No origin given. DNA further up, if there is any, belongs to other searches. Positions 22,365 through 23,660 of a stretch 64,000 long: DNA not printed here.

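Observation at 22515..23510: Stand-alone DUF2235 (Tle1-like) hydrolase with GFSRG nucleophile motif and the lowest GC in the window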

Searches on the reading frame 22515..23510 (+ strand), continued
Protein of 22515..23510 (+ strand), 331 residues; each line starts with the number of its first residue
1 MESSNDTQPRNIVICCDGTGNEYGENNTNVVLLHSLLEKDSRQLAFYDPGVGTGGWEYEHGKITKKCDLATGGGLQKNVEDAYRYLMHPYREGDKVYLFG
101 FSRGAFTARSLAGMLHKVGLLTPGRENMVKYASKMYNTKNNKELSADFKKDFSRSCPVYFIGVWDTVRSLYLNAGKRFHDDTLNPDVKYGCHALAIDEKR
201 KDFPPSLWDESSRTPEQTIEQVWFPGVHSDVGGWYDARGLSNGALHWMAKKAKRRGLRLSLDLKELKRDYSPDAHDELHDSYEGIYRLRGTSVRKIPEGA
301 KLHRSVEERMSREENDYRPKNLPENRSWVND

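Call 47: get_annotated_region(hit=H13, flank=5000)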
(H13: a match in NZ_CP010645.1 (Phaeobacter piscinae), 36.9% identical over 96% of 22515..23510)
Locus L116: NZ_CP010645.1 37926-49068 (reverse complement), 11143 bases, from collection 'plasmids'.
description: Phaeobacter piscinae strain P36 plasmid pP36_b, complete sequence
organism: Phaeobacter piscinae (NCBI taxid 1580596)
taxonomy: Bacteria; Pseudomonadota; Alphaproteobacteria; Rhodobacterales; Roseobacteraceae; Phaeobacter; Phaeobacter piscinae
host: -; source: cell culture,fish aquaculture; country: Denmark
typing (MOB-suite, as given by PLSDB): mobilizable; replicon rep_cluster_231; relaxase MOBP,MOBP
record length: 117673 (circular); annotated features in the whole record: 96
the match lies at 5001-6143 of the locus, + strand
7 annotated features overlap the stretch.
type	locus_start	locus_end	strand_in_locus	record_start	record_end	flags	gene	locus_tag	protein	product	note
CDS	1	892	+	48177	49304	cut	-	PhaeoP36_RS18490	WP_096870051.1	SAVED domain-containing protein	-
CDS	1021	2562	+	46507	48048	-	-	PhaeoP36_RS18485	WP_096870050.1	nucleotidyltransferase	-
CDS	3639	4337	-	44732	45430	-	-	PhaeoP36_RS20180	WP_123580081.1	IS3 family transposase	-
CDS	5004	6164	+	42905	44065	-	-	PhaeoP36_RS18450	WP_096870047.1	DUF2235 domain-containing protein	-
CDS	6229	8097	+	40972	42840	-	-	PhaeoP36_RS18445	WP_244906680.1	hypothetical protein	-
CDS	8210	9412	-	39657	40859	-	-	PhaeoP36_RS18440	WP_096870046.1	IS256 family transposase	-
CDS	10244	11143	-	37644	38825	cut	-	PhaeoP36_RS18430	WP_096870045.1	relaxase/mobilization nuclease domain-containing protein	-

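Call 48: get_annotated_region(hit=H4, flank=5000)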
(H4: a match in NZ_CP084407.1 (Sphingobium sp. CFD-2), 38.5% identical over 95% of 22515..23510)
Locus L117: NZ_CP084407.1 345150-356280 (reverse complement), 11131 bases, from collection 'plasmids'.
description: Sphingobium sp. CFD-2 plasmid pCFD-2-1, complete sequence
organism: Sphingobium sp. CFD-2 (NCBI taxid 2878542)
taxonomy: Bacteria; Pseudomonadota; Alphaproteobacteria; Sphingomonadales; Sphingomonadaceae; Sphingobium; Sphingobium sp. CFD-2
host: -; source: cell culture,soil; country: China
typing (MOB-suite, as given by PLSDB): non-mobilizable; mating-pair formation MPF_F
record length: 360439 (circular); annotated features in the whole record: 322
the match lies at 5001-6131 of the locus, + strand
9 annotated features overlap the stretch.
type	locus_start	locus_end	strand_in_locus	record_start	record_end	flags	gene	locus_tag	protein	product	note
CDS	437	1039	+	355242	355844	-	-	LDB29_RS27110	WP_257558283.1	YdeI/OmpD-associated family protein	-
CDS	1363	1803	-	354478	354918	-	-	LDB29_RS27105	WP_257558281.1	hypothetical protein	-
CDS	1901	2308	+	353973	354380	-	-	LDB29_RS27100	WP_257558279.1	hypothetical protein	-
CDS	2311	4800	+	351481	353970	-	-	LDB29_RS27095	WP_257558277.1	HD domain-containing protein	-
CDS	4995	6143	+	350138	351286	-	-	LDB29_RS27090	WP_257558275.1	DUF2235 domain-containing protein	-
CDS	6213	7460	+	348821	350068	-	-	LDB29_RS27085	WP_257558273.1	AAA family ATPase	-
CDS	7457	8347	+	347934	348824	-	-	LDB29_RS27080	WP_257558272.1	hypothetical protein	-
CDS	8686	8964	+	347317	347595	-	-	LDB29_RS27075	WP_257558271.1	antitoxin of toxin-antitoxin stability system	-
CDS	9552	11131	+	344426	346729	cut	-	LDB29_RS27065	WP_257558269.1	catecholate siderophore receptor Fiu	GO:0015891 - siderophore transport [Evidence IEA]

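Call 49: get_annotated_region(hit=H7, flank=5000)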
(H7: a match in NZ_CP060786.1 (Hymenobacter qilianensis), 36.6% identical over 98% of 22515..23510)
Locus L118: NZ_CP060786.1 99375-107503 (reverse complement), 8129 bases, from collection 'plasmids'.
description: Hymenobacter qilianensis strain JCM 19763 plasmid p_unnamed2, complete sequence
organism: Hymenobacter qilianensis (NCBI taxid 1385715)
taxonomy: Bacteria; Bacteroidota; Cytophagia; Cytophagales; Hymenobacteraceae; Hymenobacter; Hymenobacter qilianensis
host: -; source: single bacterial strain,ermafrost region of Qilian Mountains; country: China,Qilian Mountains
typing (MOB-suite, as given by PLSDB): non-mobilizable
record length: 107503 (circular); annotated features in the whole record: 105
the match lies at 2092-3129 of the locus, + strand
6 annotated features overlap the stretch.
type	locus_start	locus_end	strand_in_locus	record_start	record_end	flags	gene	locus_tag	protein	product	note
CDS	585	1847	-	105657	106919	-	-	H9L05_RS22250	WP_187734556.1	AAA family ATPase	-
CDS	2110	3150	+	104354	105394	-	-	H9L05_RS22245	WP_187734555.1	DUF2235 domain-containing protein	-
CDS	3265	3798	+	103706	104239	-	-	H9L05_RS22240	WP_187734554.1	hypothetical protein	-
CDS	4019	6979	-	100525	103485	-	-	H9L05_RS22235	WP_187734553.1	AAA family ATPase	GO:0006302 - double-strand break repair [Evidence IEA]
CDS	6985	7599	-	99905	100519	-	-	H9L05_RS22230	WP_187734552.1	ABC-three component system middle component 1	-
CDS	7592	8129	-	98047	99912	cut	-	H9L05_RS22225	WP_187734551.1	ABC-three component system protein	-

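Call 50: get_annotated_region(hit=H17, flank=5000)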
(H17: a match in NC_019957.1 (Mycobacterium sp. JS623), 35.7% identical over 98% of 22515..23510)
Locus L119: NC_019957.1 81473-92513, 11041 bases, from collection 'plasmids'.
description: Mycobacterium sp. JS623 plasmid pMYCSM01, complete sequence
organism: Mycobacterium sp. JS623 (NCBI taxid 212767)
taxonomy: Bacteria; Actinomycetota; Actinomycetes; Mycobacteriales; Mycobacteriaceae; Mycobacterium; Mycobacterium sp. JS623
host: -; source: -; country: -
typing (MOB-suite, as given by PLSDB): mobilizable; replicon rep_cluster_1586; relaxase MOBF
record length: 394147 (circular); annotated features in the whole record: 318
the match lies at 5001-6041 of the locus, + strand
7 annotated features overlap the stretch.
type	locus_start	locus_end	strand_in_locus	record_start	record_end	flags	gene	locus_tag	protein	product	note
CDS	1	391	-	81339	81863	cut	-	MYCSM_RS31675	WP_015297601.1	phage tail protein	-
CDS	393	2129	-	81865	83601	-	-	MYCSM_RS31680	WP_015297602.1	phage tail sheath C-terminal domain-containing protein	-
CDS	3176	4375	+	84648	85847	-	-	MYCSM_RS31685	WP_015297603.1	hypothetical protein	-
CDS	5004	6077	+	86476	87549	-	-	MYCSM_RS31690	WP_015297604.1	DUF2235 domain-containing protein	-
CDS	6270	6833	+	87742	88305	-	-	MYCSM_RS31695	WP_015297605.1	hypothetical protein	-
CDS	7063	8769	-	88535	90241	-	-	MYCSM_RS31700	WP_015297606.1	ABC transporter family substrate-binding protein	-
CDS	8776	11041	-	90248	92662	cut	-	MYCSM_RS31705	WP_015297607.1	DUF6185 family protein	-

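Call 51: get_annotated_region(hit=H22, flank=5000)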
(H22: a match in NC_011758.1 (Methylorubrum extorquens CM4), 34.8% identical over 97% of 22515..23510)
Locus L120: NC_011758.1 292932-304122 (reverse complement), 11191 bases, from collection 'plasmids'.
description: Methylorubrum extorquens CM4 plasmid pCMU01, complete sequence
organism: Methylorubrum extorquens CM4 (NCBI taxid 440085)
taxonomy: Bacteria; Pseudomonadota; Alphaproteobacteria; Hyphomicrobiales; Methylobacteriaceae; Methylorubrum; Methylorubrum extorquens; Methylorubrum extorquens CM4
host: -; source: -; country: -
typing (MOB-suite, as given by PLSDB): conjugative; replicon rep_cluster_4; relaxase MOBQ; mating-pair formation MPF_I
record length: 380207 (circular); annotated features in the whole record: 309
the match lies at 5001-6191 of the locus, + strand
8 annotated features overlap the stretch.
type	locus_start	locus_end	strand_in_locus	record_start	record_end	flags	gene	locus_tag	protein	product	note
CDS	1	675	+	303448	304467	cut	-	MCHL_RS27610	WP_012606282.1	metallophosphoesterase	-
CDS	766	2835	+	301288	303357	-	-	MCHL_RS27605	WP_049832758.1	AAA family ATPase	-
CDS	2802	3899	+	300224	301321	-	-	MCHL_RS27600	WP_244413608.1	3'-5' exonuclease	-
CDS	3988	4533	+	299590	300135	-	-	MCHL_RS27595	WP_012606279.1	metallophosphoesterase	-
CDS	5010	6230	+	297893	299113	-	-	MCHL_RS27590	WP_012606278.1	DUF2235 domain-containing protein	-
CDS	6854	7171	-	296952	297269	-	-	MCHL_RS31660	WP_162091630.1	hypothetical protein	-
CDS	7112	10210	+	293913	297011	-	-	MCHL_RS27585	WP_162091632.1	S8 family serine peptidase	GO:0006508 - proteolysis [Evidence IEA]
CDS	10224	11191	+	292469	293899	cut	-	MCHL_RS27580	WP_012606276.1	MBL fold metallo-hydrolase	-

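Call 56: search_protein_families(library=ncbifam, proteins=[window:22515-23510:+, L114:6235-8112:+, L114:5004-6164:+, L117:6213-7460:+, L118:585-1847:-, L117:7457-8347:+], max_evalue=0.001)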
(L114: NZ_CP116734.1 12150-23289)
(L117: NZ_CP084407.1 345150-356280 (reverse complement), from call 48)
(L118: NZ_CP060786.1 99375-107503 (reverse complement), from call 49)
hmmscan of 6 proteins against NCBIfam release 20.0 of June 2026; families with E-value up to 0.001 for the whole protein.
window:22515-23510:+ (331 aa): 0 families

L114:6235-8112:+ (625 aa): 0 families

L114:5004-6164:+ (386 aa): 0 families

L117:6213-7460:+ (415 aa): 4 families
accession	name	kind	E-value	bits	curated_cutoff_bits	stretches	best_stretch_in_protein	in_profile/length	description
NF041760.1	PtuA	equivalog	3.9e-35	121.7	500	1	231-389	328-486/524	retron Ec78 anti-phage system effector ATPase PtuA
TIGR04435.1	restrict_AAA_1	hypoth_equivalog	2.9e-10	39.5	300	1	280-387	419-534/568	restriction system-associated AAA family ATPase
NF038234.1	retron_eff_Eco8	equivalog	0.00012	20.9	250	0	279-333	272-340/679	retron Eco8 family effector endonuclease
NF047739.1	antiphage_MADS3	equivalog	0.0005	19.3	420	0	280-344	337-400/427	methylation-associated defense system AAA family ATPase MAD3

L118:585-1847:- (420 aa): 10 families
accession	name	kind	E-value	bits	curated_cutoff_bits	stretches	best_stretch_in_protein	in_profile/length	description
NF041760.1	PtuA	equivalog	1.1e-38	133.4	500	2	188-324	302-440/524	retron Ec78 anti-phage system effector ATPase PtuA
TIGR00611.2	recf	equivalog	2.7e-10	40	172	1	3-105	1-95/339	DNA replication/repair protein RecF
NF038234.1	retron_eff_Eco8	equivalog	8.9e-09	34.5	250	1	1-50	1-44/679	retron Eco8 family effector endonuclease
TIGR04435.1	restrict_AAA_1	hypoth_equivalog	6e-08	31.8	300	0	11-52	14-60/568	restriction system-associated AAA family ATPase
NF041035.1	Rad50_Halo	equivalog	2.6e-07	29.4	1000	1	1-102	1-92/883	DNA double-strand break repair ATPase Rad50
NF002572.0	PRK02224.1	equivalog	5.7e-07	28.2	1087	1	1-101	1-92/888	DNA double-strand break repair ATPase Rad50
NF047739.1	antiphage_MADS3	equivalog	0.00013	21.2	420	0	4-52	3-44/427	methylation-associated defense system AAA family ATPase MAD3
TIGR00634.1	recN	equivalog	0.00013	21.1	407.85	0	3-60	2-52/563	DNA repair protein RecN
NF010680.0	PRK14079.1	equivalog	0.00027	20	386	0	3-71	3-70/349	recombination protein F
TIGR00618.1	sbcc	subfamily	0.0009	17.3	478.5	1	4-51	4-49/1043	exonuclease subunit SbcC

L117:7457-8347:+ (296 aa): 2 families
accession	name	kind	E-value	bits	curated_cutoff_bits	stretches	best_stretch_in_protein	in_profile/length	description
NF041761.1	PtuB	equivalog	2.1e-06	27.8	150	1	50-236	36-187/218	retron Ec78 anti-phage system effector HNH endonuclease PtuB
TIGR02646.1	TIGR02646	subfamily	0.00037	20.6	52.15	0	55-90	20-50/144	retron system putative HNH endonuclease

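Call 58: find_encoding_contigs(protein=P0002, flank=8000, max_places=3)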
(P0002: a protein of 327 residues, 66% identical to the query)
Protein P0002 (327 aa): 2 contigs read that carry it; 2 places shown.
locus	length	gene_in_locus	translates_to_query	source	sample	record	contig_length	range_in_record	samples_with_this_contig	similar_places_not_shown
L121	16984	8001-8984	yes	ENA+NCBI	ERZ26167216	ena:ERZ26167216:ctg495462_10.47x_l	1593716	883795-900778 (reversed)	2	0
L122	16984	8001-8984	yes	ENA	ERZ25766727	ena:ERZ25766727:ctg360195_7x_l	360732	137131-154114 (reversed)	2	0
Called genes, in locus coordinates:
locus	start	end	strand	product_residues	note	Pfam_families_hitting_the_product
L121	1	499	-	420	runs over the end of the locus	PF13629:T2SS-T3SS_pil_N, PF00263:Secretin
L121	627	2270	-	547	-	PF16976:RcpC, PF08666:SAF, PF13144:ChapFlgA (weak), PF16976:RcpC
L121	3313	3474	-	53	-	PF04964:Flp_Fap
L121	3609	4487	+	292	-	PF12760:Zn_ribbon_IS1595 (weak), PF12762:DDE_Tnp_IS1595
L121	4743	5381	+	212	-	PF10546:P63C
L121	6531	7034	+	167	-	PF00027:cNMP_binding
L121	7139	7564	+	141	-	PF03479:PCC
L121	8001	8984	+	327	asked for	PF09994:T6SS_Tle1-like_cat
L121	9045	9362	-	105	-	PF11376:DUF3179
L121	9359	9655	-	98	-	PF11376:DUF3179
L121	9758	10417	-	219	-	PF11376:DUF3179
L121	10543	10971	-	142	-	PF00472:RF-1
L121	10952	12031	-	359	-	PF13439:Glyco_transf_4 (weak), PF13579:Glyco_trans_4_4 (faint), PF20706:GT4-conflict, PF00534:Glycos_transf_1, PF13692:Glyco_trans_1_4, PF13524:Glyco_trans_1_2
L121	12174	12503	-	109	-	PF01329:Pterin_4a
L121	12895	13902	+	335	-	PF01558:POR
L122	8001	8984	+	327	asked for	PF09994:T6SS_Tle1-like_cat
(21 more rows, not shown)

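Call 59: find_encoding_contigs(protein=P0010, flank=8000, max_places=3)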
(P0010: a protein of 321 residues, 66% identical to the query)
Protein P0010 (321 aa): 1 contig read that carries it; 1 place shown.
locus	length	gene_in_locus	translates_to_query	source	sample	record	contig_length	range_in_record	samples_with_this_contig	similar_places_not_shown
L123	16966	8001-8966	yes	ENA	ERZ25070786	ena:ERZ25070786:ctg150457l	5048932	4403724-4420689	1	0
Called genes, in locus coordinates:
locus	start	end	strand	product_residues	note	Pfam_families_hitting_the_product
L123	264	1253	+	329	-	PF01207:Dus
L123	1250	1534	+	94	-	PF27465:Fis_N, PF02954:HTH_8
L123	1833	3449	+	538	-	PF02142:MGS, PF01808:AICARFT_IMPCHas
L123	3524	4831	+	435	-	PF02844:GARS_N, PF01071:GARS_A, PF02222:ATP-grasp (weak), PF02843:GARS_C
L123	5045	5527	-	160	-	PF13279:4HBT_2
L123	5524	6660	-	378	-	-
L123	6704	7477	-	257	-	PF03372:Exo_endo_phos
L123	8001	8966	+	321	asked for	PF09994:T6SS_Tle1-like_cat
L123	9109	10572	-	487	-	PF00392:GntR, PF00155:Aminotran_1_2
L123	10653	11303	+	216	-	PF12900:Pyridox_ox_2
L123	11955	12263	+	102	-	-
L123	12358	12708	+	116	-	-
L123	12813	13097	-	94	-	PF01909:NTP_transf_2, PF18765:Polbeta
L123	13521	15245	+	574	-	PF03567:Sulfotransfer_2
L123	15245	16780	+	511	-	PF00535:Glycos_transf_2, PF10111:Glyco_tranf_2_2, PF13641:Glyco_tranf_2_3 (weak), PF02709:Glyco_transf_7C (weak)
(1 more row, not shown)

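Call 60: find_encoding_contigs(protein=P0043, flank=8000, max_places=3)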
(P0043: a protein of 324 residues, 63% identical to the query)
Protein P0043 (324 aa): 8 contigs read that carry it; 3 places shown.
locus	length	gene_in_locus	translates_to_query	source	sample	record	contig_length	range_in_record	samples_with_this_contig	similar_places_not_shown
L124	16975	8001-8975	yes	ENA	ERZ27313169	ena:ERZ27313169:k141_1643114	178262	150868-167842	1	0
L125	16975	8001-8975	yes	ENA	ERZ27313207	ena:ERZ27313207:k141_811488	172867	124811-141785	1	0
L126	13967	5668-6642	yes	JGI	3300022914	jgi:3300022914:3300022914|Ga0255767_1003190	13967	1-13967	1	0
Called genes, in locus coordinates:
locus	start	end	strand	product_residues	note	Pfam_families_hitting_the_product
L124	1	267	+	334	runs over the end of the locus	PF01565:FAD_binding_4, PF02873:MurB_C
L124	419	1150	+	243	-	PF00072:Response_reg, PF00196:GerE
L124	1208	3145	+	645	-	PF01541:GIY-YIG, PF27096:UvrC_M, PF02151:UVR, PF22920:UvrC_RNaseH, PF08459:UvrC_RNaseH_dom, PF14520:HHH_5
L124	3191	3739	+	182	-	PF01066:CDP-OH_P_transf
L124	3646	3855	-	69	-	-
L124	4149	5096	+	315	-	PF02678:Pirin, PF05726:Pirin_C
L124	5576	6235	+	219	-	-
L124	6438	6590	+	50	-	-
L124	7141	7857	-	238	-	-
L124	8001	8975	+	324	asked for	PF09994:T6SS_Tle1-like_cat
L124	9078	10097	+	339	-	-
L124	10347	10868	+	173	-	PF01322:Cytochrom_C_2 (weak)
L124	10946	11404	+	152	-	-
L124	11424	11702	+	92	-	-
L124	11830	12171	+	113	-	-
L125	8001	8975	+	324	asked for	PF09994:T6SS_Tle1-like_cat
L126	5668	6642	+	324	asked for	PF09994:T6SS_Tle1-like_cat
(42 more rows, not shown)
